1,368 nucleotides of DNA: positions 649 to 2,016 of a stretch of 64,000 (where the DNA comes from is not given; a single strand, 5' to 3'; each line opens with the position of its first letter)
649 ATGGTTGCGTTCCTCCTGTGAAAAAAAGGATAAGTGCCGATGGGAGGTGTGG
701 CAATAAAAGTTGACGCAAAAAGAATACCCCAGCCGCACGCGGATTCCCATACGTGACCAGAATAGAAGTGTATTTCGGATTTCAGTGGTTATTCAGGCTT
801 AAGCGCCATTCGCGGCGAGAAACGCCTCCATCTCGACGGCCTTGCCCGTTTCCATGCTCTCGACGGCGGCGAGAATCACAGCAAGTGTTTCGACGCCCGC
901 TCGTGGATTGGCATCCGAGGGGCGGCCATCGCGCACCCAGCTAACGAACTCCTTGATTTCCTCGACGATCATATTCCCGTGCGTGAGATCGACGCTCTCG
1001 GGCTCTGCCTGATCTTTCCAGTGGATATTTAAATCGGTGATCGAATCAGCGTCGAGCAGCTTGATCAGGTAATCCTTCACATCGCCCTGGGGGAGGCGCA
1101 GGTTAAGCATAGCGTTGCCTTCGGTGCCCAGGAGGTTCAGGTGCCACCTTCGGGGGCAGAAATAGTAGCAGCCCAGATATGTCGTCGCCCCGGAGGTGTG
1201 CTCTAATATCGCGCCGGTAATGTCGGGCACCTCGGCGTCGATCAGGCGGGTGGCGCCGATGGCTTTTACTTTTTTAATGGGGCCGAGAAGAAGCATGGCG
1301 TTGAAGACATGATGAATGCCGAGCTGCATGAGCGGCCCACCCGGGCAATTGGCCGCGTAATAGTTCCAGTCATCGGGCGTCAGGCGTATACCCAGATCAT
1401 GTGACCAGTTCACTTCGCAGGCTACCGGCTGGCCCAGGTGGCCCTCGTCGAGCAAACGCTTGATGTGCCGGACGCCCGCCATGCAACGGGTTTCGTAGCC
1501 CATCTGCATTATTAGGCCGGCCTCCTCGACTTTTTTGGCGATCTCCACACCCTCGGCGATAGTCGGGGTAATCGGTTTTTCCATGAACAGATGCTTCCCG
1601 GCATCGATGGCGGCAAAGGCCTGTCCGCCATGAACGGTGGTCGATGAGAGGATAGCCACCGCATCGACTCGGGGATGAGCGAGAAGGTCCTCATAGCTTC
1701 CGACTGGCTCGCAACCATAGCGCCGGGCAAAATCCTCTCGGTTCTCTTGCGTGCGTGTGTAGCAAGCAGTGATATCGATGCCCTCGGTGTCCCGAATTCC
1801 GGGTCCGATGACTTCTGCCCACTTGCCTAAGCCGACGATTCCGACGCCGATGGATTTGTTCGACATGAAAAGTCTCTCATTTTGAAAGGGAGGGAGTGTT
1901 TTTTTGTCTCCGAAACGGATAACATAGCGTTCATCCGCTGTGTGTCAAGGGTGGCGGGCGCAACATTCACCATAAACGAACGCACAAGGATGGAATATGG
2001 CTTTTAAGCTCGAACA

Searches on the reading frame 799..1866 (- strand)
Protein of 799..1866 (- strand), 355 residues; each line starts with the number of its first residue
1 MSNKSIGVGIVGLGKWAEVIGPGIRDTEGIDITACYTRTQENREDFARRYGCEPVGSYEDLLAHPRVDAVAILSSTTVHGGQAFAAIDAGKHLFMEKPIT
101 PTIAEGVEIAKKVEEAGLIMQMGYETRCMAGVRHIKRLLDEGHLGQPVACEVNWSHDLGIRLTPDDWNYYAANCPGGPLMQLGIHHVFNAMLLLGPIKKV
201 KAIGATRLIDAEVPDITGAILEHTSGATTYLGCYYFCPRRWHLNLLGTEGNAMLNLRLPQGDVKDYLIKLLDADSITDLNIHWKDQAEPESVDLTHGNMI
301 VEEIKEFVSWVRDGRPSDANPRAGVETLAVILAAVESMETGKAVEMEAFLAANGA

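Call 37: find_encoding_contigs(protein=window:799-1866:-, flank=10000, max_places=3)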
Protein window:799-1866:- (355 aa): 23 contigs read that carry it; 3 places shown.
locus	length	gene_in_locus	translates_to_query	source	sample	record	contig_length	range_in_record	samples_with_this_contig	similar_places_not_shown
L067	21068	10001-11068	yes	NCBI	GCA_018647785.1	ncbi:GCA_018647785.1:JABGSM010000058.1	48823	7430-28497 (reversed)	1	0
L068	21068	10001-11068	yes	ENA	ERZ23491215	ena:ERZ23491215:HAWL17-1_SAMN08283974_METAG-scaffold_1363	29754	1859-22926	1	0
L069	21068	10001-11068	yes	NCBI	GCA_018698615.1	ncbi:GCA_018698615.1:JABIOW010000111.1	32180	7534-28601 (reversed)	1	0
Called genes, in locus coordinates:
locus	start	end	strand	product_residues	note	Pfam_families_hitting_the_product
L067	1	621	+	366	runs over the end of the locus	PF08240:ADH_N, PF16912:Glu_dehyd_C, PF00107:ADH_zinc_N, PF13602:ADH_zinc_N_2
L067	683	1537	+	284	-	PF16811:TAtT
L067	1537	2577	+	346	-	PF03480:DctP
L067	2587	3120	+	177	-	PF04290:DctQ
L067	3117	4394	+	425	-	PF06808:DctM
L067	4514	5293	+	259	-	PF13489:Methyltransf_23, PF01209:Ubie_methyltran, PF13847:Methyltransf_31, PF08241:Methyltransf_11, PF08242:Methyltransf_12, PF13649:Methyltransf_25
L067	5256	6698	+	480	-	PF00202:Aminotran_3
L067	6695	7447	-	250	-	PF10646:Germane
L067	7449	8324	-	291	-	PF01520:Amidase_3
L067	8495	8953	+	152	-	-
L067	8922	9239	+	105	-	PF09413:DUF2007 (faint)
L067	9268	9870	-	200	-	PF01209:Ubie_methyltran (weak), PF08241:Methyltransf_11, PF08242:Methyltransf_12 (faint), PF13649:Methyltransf_25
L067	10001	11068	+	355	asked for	PF01408:GFO_IDH_MocA, PF22725:GFO_IDH_MocA_C3, PF02894:GFO_IDH_MocA_C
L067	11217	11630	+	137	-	PF02311:AraC_binding (weak), PF06339:Ectoine_synth (weak), PF07883:Cupin_2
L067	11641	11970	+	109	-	PF02311:AraC_binding (weak)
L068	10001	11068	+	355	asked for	PF01408:GFO_IDH_MocA, PF22725:GFO_IDH_MocA_C3, PF02894:GFO_IDH_MocA_C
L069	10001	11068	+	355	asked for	PF01408:GFO_IDH_MocA, PF22725:GFO_IDH_MocA_C3, PF02894:GFO_IDH_MocA_C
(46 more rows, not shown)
